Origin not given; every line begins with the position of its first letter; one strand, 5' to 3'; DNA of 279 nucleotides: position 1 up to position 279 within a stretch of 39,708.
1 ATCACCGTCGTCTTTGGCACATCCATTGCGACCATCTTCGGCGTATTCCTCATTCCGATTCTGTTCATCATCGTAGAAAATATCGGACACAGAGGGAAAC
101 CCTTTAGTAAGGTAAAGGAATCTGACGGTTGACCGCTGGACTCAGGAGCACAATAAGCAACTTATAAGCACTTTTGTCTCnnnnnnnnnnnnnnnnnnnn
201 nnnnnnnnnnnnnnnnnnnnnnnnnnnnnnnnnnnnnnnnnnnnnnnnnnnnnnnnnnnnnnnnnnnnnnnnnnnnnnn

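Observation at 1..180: The 81-bp terminal repeat looks like host-derived coding sequence next to int; att core versus DTR versus assembly overlap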

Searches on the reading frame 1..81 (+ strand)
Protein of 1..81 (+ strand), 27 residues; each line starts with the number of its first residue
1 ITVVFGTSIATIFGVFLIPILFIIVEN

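Call 8: search_protein_families(library=pfam, proteins=[window:1-81:+], max_evalue=10)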
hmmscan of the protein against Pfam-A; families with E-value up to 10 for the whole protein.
seq(27 aa): 0 families

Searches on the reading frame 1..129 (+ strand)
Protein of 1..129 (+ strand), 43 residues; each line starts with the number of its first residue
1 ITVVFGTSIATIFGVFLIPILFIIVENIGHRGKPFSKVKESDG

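Call 9: find_homologous_proteins(query=window:1-129:+, max_evalue=10)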
Query seq(43 aa) (43 aa): 7 proteins with E <= 10 among 7 candidates.
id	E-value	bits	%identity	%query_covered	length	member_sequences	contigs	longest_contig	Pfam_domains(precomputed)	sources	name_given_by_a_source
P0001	4.6e-16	74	88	98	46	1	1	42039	-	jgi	jgi:HAE1 family hydrophobic/amphiphilic exporter-1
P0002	1.4e-15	73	88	100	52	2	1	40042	-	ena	-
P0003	7.1e-11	58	91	77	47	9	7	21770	-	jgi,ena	jgi:hypothetical protein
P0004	3.1e-10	56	76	95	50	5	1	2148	-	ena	-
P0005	1.4e-7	48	89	63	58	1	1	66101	-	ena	-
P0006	2.1e-7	48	72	88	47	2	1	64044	-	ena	-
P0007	2.4e-6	44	74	77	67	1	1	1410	PF00873.26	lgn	-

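Call 11: find_encoding_contigs(protein=P0005, flank=10000, max_places=4)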
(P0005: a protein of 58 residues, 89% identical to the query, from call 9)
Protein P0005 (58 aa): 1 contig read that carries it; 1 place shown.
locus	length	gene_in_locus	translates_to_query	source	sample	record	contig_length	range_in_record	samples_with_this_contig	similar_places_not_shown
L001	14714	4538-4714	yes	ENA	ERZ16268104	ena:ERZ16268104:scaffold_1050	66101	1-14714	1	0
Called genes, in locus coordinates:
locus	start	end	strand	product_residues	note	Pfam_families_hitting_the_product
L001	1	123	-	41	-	?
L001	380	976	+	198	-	PF01183:Glyco_hydro_25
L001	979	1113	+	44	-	-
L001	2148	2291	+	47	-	-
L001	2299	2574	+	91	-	PF11123:DNA_Packaging_2 (weak)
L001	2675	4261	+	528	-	PF22530:Terminase-T7_RNaseH-like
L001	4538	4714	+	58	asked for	-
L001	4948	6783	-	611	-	PF00795:CN_hydrolase, PF02540:NAD_synthase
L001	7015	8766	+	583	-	PF02310:B12-binding, PF04055:Radical_SAM, PF13311:DUF4080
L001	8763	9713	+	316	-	PF04055:Radical_SAM, PF16199:Radical_SAM_C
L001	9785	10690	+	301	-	PF02562:PhoH, PF13604:AAA_30, PF13245:AAA_19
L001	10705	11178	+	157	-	PF02130:YbeY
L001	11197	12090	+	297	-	PF00009:GTP_EFTU, PF00350:Dynamin_N (faint), PF01926:MMR_HSR1, PF02421:FeoB_N, PF03193:RsgA_GTPase (weak), PF04548:AIG1 (faint), PF07650:KH_2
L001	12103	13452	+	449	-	PF01595:CNNM, PF00571:CBS, PF03471:CorC_HlyC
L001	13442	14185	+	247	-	PF11967:RecO_N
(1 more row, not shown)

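Call 12: find_encoding_contigs(protein=P0006, flank=10000, max_places=4)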
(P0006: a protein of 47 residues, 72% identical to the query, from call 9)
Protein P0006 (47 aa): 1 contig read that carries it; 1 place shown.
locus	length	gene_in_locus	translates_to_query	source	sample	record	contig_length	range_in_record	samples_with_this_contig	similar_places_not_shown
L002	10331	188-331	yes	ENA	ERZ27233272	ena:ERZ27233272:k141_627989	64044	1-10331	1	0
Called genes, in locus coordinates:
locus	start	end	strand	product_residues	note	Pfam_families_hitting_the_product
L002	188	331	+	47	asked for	-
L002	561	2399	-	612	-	PF00795:CN_hydrolase, PF02540:NAD_synthase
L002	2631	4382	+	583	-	PF02310:B12-binding, PF04055:Radical_SAM, PF13311:DUF4080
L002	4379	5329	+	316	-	PF04055:Radical_SAM, PF16199:Radical_SAM_C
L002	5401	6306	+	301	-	PF02562:PhoH, PF13604:AAA_30, PF13245:AAA_19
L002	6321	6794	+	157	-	PF02130:YbeY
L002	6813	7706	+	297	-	PF00009:GTP_EFTU, PF00350:Dynamin_N (faint), PF01926:MMR_HSR1, PF02421:FeoB_N, PF03193:RsgA_GTPase (weak), PF04548:AIG1 (faint), PF07650:KH_2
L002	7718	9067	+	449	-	PF01595:CNNM, PF00571:CBS, PF03471:CorC_HlyC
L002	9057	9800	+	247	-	PF11967:RecO_N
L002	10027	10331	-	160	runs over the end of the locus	-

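Call 16: find_encoding_contigs(protein=P0001, flank=10000, max_places=4)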
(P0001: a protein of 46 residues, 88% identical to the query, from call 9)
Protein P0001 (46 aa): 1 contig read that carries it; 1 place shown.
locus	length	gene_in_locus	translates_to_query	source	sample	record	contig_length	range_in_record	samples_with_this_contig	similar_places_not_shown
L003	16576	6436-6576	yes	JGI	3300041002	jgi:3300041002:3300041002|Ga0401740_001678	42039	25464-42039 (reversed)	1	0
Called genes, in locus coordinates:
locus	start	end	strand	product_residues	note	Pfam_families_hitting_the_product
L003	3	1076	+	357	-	?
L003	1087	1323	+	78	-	-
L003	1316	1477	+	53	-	-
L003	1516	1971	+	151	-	PF05105:Phage_holin_4_1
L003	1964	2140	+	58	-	-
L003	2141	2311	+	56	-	-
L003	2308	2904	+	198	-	PF01183:Glyco_hydro_25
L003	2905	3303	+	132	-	-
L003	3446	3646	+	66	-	-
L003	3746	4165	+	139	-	PF05869:Dam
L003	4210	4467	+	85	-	PF11123:DNA_Packaging_2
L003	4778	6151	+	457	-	PF22530:Terminase-T7_RNaseH-like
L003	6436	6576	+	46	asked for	-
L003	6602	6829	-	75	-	PF00589:Phage_integrase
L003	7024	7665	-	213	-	-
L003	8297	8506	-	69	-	-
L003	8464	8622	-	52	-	PF10723:RepB-RCR_reg (weak), PF01402:RHH_1 (weak)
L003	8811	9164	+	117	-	-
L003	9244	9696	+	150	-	PF04002:RadC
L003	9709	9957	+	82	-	-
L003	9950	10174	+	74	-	-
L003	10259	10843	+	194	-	-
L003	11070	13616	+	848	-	PF14700:RPOL_N, PF00940:RNA_pol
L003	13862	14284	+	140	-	PF11753:DUF3310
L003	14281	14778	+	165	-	PF00692:dUTPase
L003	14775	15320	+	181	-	-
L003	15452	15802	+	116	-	PF05367:Phage_endo_I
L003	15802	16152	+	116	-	-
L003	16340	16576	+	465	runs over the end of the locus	PF21268:Helic-prim_T7_N, PF01751:Toprim (weak), PF13155:Toprim_2, PF13662:Toprim_4 (faint), PF03796:DnaB_C, PF13481:AAA_25 (weak)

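Call 17: find_encoding_contigs(protein=P0002, flank=10000, max_places=4)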
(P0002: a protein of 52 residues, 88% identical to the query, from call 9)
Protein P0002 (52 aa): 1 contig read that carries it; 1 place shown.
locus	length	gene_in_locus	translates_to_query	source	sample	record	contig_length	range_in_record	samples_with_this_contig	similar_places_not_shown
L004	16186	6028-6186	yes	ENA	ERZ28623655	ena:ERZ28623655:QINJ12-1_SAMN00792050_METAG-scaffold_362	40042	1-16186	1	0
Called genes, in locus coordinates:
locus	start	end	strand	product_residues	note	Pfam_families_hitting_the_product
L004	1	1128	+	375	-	?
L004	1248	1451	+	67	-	PF21825:Sequestin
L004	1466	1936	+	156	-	PF05105:Phage_holin_4_1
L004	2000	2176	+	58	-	-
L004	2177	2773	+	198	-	PF01183:Glyco_hydro_25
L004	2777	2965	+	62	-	-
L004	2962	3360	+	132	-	-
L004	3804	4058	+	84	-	PF11123:DNA_Packaging_2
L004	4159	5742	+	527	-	PF22530:Terminase-T7_RNaseH-like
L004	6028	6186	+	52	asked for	-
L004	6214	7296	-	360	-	PF00589:Phage_integrase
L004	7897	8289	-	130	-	-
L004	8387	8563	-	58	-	-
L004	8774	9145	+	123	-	-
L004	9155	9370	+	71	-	-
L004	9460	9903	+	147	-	PF04002:RadC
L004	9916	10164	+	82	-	-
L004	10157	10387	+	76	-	-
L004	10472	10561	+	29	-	-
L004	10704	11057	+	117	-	-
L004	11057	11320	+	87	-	-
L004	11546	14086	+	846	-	PF14700:RPOL_N (faint), PF00940:RNA_pol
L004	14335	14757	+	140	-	PF11753:DUF3310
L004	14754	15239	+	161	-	PF00692:dUTPase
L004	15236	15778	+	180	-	-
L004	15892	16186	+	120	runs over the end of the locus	PF05367:Phage_endo_I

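Call 18: find_encoding_contigs(protein=P0007, flank=10000, max_places=4)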
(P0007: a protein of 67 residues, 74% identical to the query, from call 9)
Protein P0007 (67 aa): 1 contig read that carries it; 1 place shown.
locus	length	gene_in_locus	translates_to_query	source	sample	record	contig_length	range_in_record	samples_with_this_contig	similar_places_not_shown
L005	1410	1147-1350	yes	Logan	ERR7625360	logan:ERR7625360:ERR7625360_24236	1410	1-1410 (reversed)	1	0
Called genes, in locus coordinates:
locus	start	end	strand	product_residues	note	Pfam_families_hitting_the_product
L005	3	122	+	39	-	?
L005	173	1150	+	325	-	PF00873:ACR_tran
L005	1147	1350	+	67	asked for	PF00873:ACR_tran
